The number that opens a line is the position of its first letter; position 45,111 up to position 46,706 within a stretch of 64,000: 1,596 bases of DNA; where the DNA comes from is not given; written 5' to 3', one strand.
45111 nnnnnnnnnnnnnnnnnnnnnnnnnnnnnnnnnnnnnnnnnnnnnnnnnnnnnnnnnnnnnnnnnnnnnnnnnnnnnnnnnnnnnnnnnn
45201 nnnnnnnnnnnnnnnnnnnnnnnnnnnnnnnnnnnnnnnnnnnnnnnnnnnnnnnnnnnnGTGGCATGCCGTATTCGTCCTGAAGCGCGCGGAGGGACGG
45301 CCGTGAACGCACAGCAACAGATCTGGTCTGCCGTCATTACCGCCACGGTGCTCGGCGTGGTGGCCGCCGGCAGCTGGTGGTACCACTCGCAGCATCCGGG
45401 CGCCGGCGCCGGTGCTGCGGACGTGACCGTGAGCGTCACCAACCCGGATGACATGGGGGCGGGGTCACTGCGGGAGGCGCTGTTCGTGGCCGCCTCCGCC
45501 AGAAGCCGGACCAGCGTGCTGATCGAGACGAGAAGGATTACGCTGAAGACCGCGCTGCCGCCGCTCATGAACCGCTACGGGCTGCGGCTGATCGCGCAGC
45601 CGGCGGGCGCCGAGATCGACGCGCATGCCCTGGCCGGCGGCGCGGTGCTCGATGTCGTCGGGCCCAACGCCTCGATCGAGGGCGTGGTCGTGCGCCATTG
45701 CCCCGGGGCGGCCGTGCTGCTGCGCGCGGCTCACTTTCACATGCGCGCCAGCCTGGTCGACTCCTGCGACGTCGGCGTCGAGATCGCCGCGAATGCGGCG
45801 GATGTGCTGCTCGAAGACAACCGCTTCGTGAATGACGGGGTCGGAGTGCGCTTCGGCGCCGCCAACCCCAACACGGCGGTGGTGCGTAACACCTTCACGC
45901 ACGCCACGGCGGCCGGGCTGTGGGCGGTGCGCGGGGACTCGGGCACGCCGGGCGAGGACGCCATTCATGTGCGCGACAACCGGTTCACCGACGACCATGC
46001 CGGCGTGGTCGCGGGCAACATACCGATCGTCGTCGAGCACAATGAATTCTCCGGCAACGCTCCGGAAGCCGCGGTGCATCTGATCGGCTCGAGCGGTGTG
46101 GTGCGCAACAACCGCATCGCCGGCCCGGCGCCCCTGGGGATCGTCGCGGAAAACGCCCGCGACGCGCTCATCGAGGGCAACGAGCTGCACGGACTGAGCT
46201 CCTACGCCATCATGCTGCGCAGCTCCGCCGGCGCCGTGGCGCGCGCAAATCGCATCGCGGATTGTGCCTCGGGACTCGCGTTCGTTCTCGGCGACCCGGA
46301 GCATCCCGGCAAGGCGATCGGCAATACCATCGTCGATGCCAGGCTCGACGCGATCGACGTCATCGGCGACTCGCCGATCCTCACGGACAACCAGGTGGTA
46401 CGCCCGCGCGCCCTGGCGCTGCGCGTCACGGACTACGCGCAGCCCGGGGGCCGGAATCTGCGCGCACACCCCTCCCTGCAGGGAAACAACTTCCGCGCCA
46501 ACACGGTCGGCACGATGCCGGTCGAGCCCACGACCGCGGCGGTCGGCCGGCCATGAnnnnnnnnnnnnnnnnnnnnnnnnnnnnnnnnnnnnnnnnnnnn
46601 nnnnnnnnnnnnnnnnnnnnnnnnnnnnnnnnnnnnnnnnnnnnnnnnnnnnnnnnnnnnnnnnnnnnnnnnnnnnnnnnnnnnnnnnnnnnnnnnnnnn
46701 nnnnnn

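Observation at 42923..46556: B12-binding radical SAM enzyme + SAM methyltransferase + membrane-anchored beta-helix protein heading a polysaccharide operon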

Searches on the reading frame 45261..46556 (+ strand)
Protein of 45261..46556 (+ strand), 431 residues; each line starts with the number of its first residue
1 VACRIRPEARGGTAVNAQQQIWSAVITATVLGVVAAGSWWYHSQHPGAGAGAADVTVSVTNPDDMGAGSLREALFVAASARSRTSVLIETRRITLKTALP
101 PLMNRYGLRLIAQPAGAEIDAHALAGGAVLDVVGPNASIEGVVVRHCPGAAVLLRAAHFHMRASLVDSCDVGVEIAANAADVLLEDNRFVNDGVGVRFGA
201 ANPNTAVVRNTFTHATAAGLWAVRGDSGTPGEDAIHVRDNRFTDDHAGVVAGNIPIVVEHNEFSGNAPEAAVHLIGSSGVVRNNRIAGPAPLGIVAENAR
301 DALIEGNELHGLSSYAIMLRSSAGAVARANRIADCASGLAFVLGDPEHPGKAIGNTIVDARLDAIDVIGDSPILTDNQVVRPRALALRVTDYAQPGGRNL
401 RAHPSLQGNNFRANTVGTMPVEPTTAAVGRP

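Call 7: search_protein_families(library=pfam, proteins=[window:45261-46556:+], max_evalue=0.01)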
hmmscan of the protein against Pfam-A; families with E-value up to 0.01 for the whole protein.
window:45261-46556:+ (431 aa): 2 families
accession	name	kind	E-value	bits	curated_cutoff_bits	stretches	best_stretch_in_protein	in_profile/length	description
PF13229.12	Beta_helix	-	1.1e-20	74.3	25.9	2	233-377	9-156/158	Right handed beta helix region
PF05048.19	NosD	-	1.2e-16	61.3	23.6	2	234-342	48-156/212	Periplasmic copper-binding protein (NosD)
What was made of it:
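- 45303..46556 (+): Inner-membrane-anchored periplasmic right-handed beta-helix protein (417 aa; the longest ORF starts at 45261). Pfam Beta_helix and NosD (call 7).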

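Call 8: search_protein_families(library=ncbifam, proteins=[window:45261-46556:+], max_evalue=0.001)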
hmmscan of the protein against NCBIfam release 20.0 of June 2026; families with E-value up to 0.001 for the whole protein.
window:45261-46556:+ (431 aa): 1 family
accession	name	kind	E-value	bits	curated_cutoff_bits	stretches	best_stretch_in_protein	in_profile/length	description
TIGR04247.1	NosD_copper_fam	subfamily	4.4e-08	32.1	300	0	258-343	184-270/377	nitrous oxide reductase family maturation protein NosD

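Call 26: search_solved_structures(query=window:45261-46556:+, max_evalue=1, show_alignments=1)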
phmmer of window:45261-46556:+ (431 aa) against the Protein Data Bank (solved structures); distinct sequences matched with E-value up to 1: 11.
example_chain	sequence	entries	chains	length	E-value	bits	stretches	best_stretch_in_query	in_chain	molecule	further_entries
9uob_A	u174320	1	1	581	0.003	19.8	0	236-315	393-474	Protein kinase domain-containing protein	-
4z5w_A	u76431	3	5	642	0.1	14.8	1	256-308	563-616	Phytosulfokine receptor 1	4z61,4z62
8weg_A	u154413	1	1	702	0.51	12.5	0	256-308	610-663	MALE DISCOVERER 1-INTERACTING RECEPTOR-LIKE KINASE 2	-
8wei_A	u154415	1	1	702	0.56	12.4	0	256-308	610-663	MALE DISCOVERER 1-INTERACTING RECEPTOR-LIKE KINASE 2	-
8weh_A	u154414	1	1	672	0.56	12.4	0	256-308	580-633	MALE DISCOVERER 1-INTERACTING RECEPTOR-LIKE KINASE 2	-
8wef_A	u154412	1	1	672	0.61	12.2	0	256-308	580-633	MALE DISCOVERER 1-INTERACTING RECEPTOR-LIKE KINASE 2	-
4wce_B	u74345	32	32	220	0.63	12.2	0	112-164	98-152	50S ribosomal protein L3 | Large ribosomal subunit protein uL3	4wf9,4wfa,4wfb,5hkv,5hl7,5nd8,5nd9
5li0_E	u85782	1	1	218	0.65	12.2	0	112-164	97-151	50S ribosomal protein L3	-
5tcu_LC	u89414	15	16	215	0.73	12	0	112-164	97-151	50S ribosomal protein L3 | Large ribosomal subunit protein uL3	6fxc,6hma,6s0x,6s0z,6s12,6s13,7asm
6ddd_L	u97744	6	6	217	0.74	12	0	112-164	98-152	50S ribosomal protein L3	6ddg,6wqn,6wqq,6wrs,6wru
7ttw_L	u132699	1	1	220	0.86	11.8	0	112-163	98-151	50S ribosomal protein L3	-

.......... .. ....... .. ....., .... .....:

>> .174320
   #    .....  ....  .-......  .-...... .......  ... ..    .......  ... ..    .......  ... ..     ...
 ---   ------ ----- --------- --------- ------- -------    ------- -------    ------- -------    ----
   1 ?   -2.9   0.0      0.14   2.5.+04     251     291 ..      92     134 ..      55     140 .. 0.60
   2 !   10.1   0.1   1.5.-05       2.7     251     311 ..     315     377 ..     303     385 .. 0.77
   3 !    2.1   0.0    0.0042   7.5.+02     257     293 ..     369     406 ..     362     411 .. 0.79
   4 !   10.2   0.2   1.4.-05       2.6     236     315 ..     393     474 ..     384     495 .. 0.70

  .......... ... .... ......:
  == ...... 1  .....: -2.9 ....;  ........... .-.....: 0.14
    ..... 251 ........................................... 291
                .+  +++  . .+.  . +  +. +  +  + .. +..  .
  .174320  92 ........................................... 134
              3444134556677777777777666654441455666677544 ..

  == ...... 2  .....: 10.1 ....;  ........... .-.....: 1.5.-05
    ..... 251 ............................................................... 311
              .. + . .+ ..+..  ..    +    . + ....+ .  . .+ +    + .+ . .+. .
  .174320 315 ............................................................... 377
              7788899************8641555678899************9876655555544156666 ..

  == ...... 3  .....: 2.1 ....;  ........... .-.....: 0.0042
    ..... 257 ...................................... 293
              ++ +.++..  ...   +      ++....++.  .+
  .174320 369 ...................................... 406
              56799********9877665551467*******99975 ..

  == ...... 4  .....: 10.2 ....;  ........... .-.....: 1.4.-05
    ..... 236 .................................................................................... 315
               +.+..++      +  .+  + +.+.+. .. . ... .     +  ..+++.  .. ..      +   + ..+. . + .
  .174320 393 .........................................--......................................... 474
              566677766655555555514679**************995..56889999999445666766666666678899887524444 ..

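Call 51: search_solved_structures(query=A6, max_evalue=10, show_alignments=3)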
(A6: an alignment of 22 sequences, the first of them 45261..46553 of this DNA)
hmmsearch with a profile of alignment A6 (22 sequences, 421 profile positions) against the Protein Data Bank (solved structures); distinct sequences matched with E-value up to 10: 3.
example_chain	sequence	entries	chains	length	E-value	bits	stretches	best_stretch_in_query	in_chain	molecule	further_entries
6fi2_A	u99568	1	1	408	0.031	16.2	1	47-92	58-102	VexL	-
9ozd_A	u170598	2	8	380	0.12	14.3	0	193-236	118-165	Polysaccharide lyase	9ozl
7o0y_A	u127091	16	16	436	0.13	14.2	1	176-210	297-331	Probable ABC transporter binding protein NosD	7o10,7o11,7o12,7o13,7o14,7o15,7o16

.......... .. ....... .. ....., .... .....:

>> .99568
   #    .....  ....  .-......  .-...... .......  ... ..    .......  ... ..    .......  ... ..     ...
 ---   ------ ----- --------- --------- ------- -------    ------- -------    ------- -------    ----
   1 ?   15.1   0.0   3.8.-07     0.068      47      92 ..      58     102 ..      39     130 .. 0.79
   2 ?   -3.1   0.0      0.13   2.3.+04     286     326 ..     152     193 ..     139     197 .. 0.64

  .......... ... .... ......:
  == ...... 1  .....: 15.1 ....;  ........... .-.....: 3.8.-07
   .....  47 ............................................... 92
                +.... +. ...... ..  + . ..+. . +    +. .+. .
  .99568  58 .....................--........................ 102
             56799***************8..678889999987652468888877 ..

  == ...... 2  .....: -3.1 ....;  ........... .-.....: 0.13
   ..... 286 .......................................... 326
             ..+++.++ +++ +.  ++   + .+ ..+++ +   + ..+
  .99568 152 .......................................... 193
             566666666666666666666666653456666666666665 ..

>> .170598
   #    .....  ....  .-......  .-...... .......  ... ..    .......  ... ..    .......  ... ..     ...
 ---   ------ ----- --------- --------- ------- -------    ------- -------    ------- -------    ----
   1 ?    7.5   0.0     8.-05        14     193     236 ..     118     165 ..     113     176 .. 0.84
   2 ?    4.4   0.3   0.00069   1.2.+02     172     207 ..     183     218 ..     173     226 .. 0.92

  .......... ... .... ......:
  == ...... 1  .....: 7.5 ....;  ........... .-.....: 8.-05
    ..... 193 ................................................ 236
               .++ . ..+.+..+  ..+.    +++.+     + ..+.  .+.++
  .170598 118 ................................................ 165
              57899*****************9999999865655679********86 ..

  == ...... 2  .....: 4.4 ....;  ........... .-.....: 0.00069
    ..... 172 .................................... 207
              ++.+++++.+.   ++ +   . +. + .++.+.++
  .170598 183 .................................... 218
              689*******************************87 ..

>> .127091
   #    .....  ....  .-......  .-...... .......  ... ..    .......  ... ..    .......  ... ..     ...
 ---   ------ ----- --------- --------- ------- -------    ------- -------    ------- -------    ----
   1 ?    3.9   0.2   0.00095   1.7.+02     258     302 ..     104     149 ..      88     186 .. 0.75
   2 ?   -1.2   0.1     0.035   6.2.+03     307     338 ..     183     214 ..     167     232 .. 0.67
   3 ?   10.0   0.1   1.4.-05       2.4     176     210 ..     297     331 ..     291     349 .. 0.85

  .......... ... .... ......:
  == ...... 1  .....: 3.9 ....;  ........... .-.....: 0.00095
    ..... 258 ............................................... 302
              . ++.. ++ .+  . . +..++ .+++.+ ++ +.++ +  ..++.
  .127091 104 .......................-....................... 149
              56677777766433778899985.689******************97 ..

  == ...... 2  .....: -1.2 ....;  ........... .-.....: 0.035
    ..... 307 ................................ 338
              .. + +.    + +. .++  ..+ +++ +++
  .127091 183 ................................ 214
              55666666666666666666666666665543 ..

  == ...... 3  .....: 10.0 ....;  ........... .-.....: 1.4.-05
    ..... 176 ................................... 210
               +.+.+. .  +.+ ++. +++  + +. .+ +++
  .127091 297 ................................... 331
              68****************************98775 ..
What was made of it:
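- Closest known: Beta-helix polysaccharide depolymerases that serve secretion systems: VexL. Same: The N-terminal motif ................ aligns to VexL (call 51).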

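Call 63: find_homologous_proteins(query=window:45261-46553:+, max_evalue=0.00001)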
Query window:45261-46553:+ (431 aa): 981 proteins with E <= 0.00001 among 8000 candidates; the best 120 are listed.
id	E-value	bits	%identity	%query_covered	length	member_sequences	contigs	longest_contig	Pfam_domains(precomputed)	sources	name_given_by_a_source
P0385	8.2e-260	880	96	97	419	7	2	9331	PF13229.13,PF05048.20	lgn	-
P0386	6.2e-223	758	83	97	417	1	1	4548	PF13229.13,PF05048.20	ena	-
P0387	6.7e-221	752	83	97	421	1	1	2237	PF13229.13,PF05048.20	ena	-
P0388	3.8e-218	743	82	97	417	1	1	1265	PF13229.13,PF05048.20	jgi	jgi:hypothetical protein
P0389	3.4e-217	739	82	97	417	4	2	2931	PF13229.13,PF05048.20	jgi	jgi:hypothetical protein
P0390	9.3e-217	738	81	97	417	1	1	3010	PF13229.13,PF05048.20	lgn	-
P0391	2.2e-215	733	79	97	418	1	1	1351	PF13229.13,PF05048.20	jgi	jgi:hypothetical protein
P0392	3.2e-215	733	80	97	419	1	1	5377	PF13229.13,PF05048.20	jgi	jgi:hypothetical protein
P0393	6.2e-210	716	78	100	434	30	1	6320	PF13229.13,PF05048.20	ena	-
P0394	4.2e-209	713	79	97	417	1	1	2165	PF13229.13,PF05048.20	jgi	jgi:hypothetical protein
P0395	3.7e-208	710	79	97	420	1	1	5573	PF13229.13,PF05048.20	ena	-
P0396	4.8e-208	709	79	97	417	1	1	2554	PF13229.13,PF05048.20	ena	-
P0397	6.0e-206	702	77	97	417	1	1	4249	PF13229.13,PF05048.20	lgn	-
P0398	1.6e-199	681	76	97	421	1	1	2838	PF13229.13,PF05048.20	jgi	jgi:hypothetical protein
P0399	1.2e-195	668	73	100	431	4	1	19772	PF13229.13,PF05048.20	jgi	-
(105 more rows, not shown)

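Call 76: predict_structure(alignment_id=A8)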
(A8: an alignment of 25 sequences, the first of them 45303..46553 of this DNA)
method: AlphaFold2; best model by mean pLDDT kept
length: 417 residues; sequences in the alignment: 25
mean_pLDDT: 85.8   pTM: 0.80
mean pLDDT of the five models: 85.8, 85.7, 85.2, 83.3, 81.8
residues with pLDDT >= 90: 248; 70-90: 114; 50-70: 29; < 50: 26
segments of 3 or more residues with pLDDT < 50: 30-38, 401-417
pLDDT, mean of each block of 10 residues (from residue 1): 71 84 66 45 93 94 92 96 92 93 94 93 95 96 94 97 92 96 89 96 88 62 95 90 95 87 91 92 94 94 94 95 91 93 75 92 80 84 80 81 37 28
secondary structure, 60 per line:
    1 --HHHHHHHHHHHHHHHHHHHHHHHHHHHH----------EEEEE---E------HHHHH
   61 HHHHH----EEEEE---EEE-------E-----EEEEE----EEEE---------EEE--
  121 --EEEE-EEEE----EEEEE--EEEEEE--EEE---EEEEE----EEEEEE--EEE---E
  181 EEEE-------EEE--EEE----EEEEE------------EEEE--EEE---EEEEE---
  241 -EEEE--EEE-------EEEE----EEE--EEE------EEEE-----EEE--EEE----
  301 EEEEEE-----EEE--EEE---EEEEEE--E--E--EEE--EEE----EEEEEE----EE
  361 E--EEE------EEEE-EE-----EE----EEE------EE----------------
elements in order: H3-30 E41-45 H56-65 E70-74 E78-80 E94-98 E103-106 E116-118 E123-126 E128-131 E136-140 E143-148 E151-153 E157-161 E166-171 E174-176 E180-184 E192-194 E197-199 E204-208 E221-224 E227-229 E233-237 E242-245 E248-250 E258-261 E266-268 E271-273 E280-283 E289-291 E294-296 E301-306 E312-314 E317-319 E323-328 E337-339 E342-344 E349-354 E359-361 E364-366 E373-376 E391-393
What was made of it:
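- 45303..46556 (+): The AF2 model shows a TM helix at residues 3-30 followed by a beta-helix, pLDDT 86 (call 76).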

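Call 78: fold_search(model_id=the predicted structure, library=pdb)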
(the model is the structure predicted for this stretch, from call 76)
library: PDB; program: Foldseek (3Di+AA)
matches with E <= 10: 516; with E <= 0.001: 86
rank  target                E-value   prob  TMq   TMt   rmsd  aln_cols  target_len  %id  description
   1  7c7d_A                1.7e-06  1.00  0.52  0.42   7.8       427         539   15  Crystal structure of the catalytic unit of thermostable GH87 alpha-1,3-glucanase from Streptomyces thermodiastaticus s (released 2020-11-11)
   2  6k0q_A                4.0e-06  1.00  0.39  0.31   9.9       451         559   11  Catalytic domain of GH87 alpha-1,3-glucanase D1068A in complex with nigerose (released 2019-12-25)
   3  8wm1_A                5.0e-06  1.00  0.34  0.32  10.0       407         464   16  DHS dehydratase (released 2024-10-02)
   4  2vbe                  1.4e-05  1.00  0.49  0.41   7.9       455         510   12  Tailspike protein of bacteriophage Sf6 (released 2008-04-22)
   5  9ozl_B                1.9e-05  1.00  0.33  0.38  12.3       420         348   12  Crystal structure of the polysaccharide lyase RbmB from Vibrio cholerae (released 2026-03-11)
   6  6k0m                  2.1e-05  1.00  0.38  0.30  10.0       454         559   11  Catalytic domain of GH87 alpha-1,3-glucanase from Paenibacillus glycanilyticus FH11 (released 2019-12-25)
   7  4urr_B                2.5e-05  1.00  0.54  0.45   7.9       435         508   11  Tailspike protein of Sf6 bacteriophage bound to Shigella flexneri O- antigen octasaccharide fragment (released 2015-07-15)
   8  6k0p_A                2.6e-05  1.00  0.39  0.31   9.7       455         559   11  Catalytic domain of GH87 alpha-1,3-glucanase D1045A in complex with nigerose (released 2019-12-25)
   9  6k0s_A                3.2e-05  1.00  0.39  0.31   9.7       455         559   11  Catalytic domain of GH87 alpha-1,3-glucanase D1069A in complex with nigerose (released 2019-12-25)
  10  2uve_B                3.3e-05  1.00  0.44  0.35   9.3       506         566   11  Structure of Yersinia enterocolitica Family 28 Exopolygalacturonase (released 2007-05-08)
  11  2vbm_A                4.6e-05  1.00  0.48  0.40   8.2       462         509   12  Tailspike protein of bacteriophage Sf6 complexed with tetrasaccharide (released 2008-04-22)
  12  5lw3                  5.1e-05  1.00  0.51  0.55   7.0       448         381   14  Azotobacter vinelandii Mannuronan C-5 epimerase AlgE6 A-module (released 2017-10-25)
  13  9ozl_D                5.5e-05  1.00  0.46  0.52   8.0       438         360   13  Crystal structure of the polysaccharide lyase RbmB from Vibrio cholerae (released 2026-03-11)
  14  6f7d                  6.4e-05  1.00  0.43  0.35  11.5       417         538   12  Crystal structure of Dettilon tailspike protein (gp208) (released 2018-12-19)
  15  9k4a_A                6.4e-05  1.00  0.40  0.27   9.2       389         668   11  Cryo-EM structure of depolymerase S2-4 from Klebsiella phage K64-1 (released 2026-03-25)
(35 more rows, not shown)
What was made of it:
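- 45303..46556 (+): Foldseek gives a weak spread over GH87, tailspikes, RbmB, GH28, AlgE4/6, PL6 and VexL (call 78).
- On Synthase-dependent exopolysaccharide systems (Pga, Bcs, Alg, Pel type): The protein is a TM-anchored beta-helix whose Foldseek matches are polysaccharide hydrolases, lyases and epimerases (calls 76, 78).
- Closest known: Alginate AlgG/AlgE C5-epimerases and AlgD. Same: AlgE4 and AlgE6 appear among the fold hits (call 78).
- Closest known: Beta-helix polysaccharide depolymerases that serve secretion systems: VexL. Same: RbmB and VexL are among the fold hits (call 78).
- The 10 best Foldseek matches and nearly all of the top 50 are carbohydrate-active beta-helix enzymes (call 78). 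The beta-helix fold search includes the AlgE4 and AlgE6 epimerase modules (E 5e-5 to 2e-4, call 78). Glucanases, tailspikes and lyases match the model as well as or better than epimerases (call 78).
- Tried and rejected: Rejected (calls 8, 78).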
